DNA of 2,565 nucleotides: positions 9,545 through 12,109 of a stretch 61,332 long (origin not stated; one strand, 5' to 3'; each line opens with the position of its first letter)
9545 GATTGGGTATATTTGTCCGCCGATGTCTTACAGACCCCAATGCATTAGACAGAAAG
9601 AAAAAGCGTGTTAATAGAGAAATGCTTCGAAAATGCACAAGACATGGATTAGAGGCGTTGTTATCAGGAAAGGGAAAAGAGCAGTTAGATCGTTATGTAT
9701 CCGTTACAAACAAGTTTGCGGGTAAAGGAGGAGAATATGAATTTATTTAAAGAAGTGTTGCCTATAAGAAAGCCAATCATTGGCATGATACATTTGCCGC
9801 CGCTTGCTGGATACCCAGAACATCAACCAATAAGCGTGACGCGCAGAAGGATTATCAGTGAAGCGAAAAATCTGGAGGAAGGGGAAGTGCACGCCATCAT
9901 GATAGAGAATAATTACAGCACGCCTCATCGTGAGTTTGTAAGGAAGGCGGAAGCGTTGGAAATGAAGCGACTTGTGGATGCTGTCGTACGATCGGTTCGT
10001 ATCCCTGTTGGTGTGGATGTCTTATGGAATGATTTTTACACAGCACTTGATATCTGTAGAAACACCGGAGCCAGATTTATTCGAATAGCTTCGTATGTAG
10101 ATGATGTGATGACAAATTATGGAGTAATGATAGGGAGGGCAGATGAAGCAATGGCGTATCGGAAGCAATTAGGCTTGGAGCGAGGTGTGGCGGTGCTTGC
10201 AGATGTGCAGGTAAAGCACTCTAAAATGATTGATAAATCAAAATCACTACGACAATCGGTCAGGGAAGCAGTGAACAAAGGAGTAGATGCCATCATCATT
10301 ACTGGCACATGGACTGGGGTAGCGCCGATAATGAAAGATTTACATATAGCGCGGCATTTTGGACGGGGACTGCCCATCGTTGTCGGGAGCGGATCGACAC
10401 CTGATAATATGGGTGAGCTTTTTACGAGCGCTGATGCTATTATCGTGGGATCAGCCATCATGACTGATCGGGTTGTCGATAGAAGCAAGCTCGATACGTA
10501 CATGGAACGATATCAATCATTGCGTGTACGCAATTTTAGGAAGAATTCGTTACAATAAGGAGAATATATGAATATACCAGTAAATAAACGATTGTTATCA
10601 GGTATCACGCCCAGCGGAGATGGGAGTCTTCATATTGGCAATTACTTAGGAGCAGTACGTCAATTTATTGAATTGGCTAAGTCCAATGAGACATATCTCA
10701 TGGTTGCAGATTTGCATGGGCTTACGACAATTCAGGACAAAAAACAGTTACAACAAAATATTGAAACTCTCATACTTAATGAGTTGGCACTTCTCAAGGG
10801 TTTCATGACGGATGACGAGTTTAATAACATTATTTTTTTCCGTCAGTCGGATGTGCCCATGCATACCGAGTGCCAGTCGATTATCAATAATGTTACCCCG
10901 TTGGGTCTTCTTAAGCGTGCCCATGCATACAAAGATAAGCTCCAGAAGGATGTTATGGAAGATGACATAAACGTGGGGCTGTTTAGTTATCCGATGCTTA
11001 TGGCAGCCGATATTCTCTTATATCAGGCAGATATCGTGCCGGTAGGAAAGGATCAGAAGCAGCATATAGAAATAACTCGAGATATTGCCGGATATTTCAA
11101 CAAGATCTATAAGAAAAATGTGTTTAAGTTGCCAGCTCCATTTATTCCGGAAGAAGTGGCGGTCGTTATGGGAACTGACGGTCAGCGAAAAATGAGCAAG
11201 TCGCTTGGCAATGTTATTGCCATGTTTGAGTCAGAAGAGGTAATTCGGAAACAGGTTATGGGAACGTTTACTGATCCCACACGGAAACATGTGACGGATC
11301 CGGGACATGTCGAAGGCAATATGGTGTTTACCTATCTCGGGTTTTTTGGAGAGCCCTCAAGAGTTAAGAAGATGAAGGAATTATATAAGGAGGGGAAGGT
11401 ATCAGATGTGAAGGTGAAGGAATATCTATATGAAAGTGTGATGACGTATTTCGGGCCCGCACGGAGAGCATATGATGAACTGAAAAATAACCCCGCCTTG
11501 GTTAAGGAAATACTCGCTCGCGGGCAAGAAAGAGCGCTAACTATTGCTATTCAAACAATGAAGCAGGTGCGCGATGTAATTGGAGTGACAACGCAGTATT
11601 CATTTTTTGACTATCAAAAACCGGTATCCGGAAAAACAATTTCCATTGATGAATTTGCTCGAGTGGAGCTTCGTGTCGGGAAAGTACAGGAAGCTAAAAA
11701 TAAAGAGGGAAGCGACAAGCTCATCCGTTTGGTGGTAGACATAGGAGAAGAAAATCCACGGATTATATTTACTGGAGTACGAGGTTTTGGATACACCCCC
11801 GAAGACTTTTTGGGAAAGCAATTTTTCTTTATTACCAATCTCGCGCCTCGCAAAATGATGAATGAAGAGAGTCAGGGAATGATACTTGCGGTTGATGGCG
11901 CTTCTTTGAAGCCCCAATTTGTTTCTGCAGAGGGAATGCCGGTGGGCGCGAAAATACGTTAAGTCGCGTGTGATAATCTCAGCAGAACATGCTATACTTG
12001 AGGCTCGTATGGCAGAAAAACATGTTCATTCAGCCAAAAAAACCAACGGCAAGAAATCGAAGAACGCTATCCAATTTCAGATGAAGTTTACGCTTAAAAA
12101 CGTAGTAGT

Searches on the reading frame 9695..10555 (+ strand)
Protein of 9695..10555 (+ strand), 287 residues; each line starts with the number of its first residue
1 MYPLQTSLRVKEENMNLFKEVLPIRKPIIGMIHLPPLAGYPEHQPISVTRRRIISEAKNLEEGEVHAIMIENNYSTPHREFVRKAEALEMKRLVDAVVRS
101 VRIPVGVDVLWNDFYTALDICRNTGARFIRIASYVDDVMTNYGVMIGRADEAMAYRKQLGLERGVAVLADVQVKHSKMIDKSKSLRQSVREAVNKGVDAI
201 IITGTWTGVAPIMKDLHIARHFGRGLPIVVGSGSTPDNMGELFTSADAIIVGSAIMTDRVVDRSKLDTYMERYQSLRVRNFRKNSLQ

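Call 72: search_protein_families(library=pfam, proteins=[window:9695-10555:+], max_evalue=0.00001)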
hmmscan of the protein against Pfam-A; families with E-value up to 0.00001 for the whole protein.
window:9695-10555:+ (287 aa): 1 family
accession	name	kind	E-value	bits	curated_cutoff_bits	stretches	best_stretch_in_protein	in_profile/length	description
PF03437.21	BtpA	-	1.2e-53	182.6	30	1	25-271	2-250/254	BtpA family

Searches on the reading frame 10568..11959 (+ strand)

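Call 72: search_protein_families(library=pfam, proteins=[window:10568-11959:+], max_evalue=0.00001)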
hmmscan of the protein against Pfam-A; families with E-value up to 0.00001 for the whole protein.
window:10568-11959:+ (464 aa): 2 families
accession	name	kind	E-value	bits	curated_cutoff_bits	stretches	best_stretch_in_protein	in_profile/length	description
PF00579.31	tRNA-synt_1b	-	5.5e-57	193.7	21.1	1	8-295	7-291/292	tRNA synthetases class I (W and Y)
PF01588.26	tRNA_bind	-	3.8e-19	69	27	1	368-449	1-82/96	Putative tRNA binding domain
